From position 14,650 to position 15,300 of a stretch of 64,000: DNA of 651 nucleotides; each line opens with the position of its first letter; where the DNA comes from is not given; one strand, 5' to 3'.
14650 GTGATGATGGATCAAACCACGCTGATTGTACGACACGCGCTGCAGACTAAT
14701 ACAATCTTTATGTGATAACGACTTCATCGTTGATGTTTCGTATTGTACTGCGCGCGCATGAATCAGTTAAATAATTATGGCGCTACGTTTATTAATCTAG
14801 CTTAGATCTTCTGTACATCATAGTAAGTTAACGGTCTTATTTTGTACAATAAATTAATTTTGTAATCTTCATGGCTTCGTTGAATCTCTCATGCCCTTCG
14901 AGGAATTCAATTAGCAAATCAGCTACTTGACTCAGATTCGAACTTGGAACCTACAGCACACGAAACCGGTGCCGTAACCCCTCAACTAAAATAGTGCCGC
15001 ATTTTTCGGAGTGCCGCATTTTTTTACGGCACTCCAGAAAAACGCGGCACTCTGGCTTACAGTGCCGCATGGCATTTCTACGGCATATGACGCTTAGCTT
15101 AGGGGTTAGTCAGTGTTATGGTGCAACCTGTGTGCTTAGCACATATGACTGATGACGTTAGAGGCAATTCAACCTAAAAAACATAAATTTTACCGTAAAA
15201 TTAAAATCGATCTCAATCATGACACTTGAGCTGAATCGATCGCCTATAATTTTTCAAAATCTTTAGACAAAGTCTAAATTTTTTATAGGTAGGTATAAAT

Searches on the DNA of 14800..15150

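Call 48: search_rna_families(source=window, start=14800, end=15150, threshold=evalue, max_evalue=10)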
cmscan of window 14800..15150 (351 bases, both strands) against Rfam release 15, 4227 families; matches with E-value up to 10: 9.
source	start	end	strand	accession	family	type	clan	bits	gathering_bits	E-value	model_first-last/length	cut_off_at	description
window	14993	15051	-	RF04147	MIR6224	Gene; miRNA;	-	21.3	171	0.045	1-176/176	no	MIR6224 microRNA precursor family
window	14995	15049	-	RF03622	mir-731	Gene; miRNA;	-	18.5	70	0.81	1-90/90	no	mir-731 microRNA precursor family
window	15009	15060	+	RF02802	PyrR204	Gene; snRNA; snoRNA; HACA-box;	-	17.8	71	0.34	1-57/57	no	Pyrobaculum sRNA 204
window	14995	15049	+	RF03622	mir-731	Gene; miRNA;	-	17.5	70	1.4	1-90/90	no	mir-731 microRNA precursor family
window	14989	15058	-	RF03212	mir-2788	Gene; miRNA;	-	15.6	62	1.4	1-92/92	no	mir-2788 microRNA precursor family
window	15036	15070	+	RF02966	DUF3268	Gene; sRNA;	-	14.5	65.3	2.5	1-121/121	no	DUF3268 RNA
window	14989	15086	-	RF00397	SNORA14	Gene; snRNA; snoRNA; HACA-box;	-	14.4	36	3.3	1-135/135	no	Small nucleolar RNA SNORA14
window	15008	15069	+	RF01680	P5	Gene; sRNA;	-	13.2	60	8.3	1-71/71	no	Pseudomonas sRNA P5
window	15001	15052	-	RF02802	PyrR204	Gene; snRNA; snoRNA; HACA-box;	-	12.8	71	8.8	1-57/57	no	Pyrobaculum sRNA 204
